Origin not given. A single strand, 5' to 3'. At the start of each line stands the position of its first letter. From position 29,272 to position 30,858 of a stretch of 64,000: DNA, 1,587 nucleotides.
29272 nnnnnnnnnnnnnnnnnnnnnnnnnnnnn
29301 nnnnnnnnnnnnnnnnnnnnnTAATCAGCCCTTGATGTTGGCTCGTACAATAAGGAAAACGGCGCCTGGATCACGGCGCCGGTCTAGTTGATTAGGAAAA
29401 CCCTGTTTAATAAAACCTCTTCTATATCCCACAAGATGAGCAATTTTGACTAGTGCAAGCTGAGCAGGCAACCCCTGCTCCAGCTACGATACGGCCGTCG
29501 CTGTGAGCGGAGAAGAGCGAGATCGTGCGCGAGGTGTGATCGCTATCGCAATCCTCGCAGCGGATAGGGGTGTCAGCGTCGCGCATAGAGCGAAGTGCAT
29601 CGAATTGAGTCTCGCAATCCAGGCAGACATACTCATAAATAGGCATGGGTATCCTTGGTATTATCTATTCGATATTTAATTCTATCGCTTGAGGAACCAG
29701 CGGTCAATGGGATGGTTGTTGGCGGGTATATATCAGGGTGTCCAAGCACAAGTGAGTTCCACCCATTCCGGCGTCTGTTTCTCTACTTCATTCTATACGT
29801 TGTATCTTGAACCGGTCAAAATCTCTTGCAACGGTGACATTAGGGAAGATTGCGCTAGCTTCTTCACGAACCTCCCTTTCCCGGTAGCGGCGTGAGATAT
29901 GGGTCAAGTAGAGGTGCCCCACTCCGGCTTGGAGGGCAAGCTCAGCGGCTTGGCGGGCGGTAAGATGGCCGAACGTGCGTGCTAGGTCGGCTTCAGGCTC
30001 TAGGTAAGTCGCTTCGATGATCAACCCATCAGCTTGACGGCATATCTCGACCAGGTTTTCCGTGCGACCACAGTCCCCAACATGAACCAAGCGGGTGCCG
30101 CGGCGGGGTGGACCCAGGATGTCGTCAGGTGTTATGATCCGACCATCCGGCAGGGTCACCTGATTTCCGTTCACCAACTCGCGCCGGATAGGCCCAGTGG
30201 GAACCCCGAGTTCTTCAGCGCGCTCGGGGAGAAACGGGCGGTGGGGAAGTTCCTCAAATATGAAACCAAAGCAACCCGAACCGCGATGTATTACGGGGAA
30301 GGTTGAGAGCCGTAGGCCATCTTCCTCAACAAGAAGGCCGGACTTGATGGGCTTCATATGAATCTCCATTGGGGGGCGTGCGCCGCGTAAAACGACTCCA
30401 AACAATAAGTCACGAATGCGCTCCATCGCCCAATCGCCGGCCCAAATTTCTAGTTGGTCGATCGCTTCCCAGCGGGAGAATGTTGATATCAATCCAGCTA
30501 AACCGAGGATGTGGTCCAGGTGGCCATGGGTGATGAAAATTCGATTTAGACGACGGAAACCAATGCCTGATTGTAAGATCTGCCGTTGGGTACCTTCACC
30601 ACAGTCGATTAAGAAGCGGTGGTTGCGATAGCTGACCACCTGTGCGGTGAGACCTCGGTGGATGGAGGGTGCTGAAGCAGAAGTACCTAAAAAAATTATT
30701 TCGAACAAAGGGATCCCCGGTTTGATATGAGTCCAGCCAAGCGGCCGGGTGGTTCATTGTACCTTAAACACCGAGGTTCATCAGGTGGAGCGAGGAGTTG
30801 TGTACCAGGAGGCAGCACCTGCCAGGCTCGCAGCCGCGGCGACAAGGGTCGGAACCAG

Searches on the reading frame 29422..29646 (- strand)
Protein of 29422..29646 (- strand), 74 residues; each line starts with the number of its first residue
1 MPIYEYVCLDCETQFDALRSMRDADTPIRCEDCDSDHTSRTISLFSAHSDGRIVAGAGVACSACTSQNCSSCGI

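Call 3: search_protein_families(library=pfam, proteins=[window:29422-29646:-], max_evalue=0.1)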
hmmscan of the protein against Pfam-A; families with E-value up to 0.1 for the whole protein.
window:29422-29646:- (74 aa): 4 families
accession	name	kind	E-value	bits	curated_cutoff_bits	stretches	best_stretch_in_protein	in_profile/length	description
PF09723.15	Zn_ribbon_8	-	5.7e-14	52.3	34.4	1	1-42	1-41/41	Zinc ribbon domain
PF17283.8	Zn_ribbon_SprT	-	0.0067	16.9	28.1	1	4-33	3-30/38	SprT-like zinc ribbon domain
PF07865.16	DUF1652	-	0.086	13.2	23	0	21-66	7-52/67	Protein of unknown function (DUF1652)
PF23451.1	Zn_ribbon_PaaD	-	0.092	12.8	27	0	20-41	7-28/53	PaaD zinc beta ribbon domain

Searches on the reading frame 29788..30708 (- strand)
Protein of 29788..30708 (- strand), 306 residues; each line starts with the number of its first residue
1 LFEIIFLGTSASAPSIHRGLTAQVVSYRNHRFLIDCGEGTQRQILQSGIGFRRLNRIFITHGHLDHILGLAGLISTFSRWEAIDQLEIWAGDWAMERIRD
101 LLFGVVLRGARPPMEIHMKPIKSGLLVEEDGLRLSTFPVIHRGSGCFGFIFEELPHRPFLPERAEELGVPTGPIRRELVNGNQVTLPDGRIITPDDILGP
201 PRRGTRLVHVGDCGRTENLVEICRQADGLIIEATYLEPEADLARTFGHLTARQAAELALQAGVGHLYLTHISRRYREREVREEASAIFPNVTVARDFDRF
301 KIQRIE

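Call 3: search_protein_families(library=pfam, proteins=[window:29788-30708:-], max_evalue=0.1)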
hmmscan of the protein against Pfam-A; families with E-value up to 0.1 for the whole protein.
window:29788-30708:- (306 aa): 5 families
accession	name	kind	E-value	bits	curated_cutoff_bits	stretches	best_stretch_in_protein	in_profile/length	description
PF12706.13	Lactamase_B_2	-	1.7e-19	70.6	27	2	30-152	1-131/200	Beta-lactamase superfamily domain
PF00753.33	Lactamase_B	-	4.2e-10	40.3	22.7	1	27-146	13-133/196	Metallo-beta-lactamase superfamily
PF13691.12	Lactamase_B_4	-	1.6e-09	37.7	27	1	24-69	16-63/63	tRNase Z endonuclease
PF23023.1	Anti-Pycsar_Apyc1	-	0.002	18.1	50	1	24-71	24-71/250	Anti-Pycsar protein Apyc1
PF02112.21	PDEase_II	-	0.0059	16.2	23.7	1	42-70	71-99/340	cAMP phosphodiesterases class-II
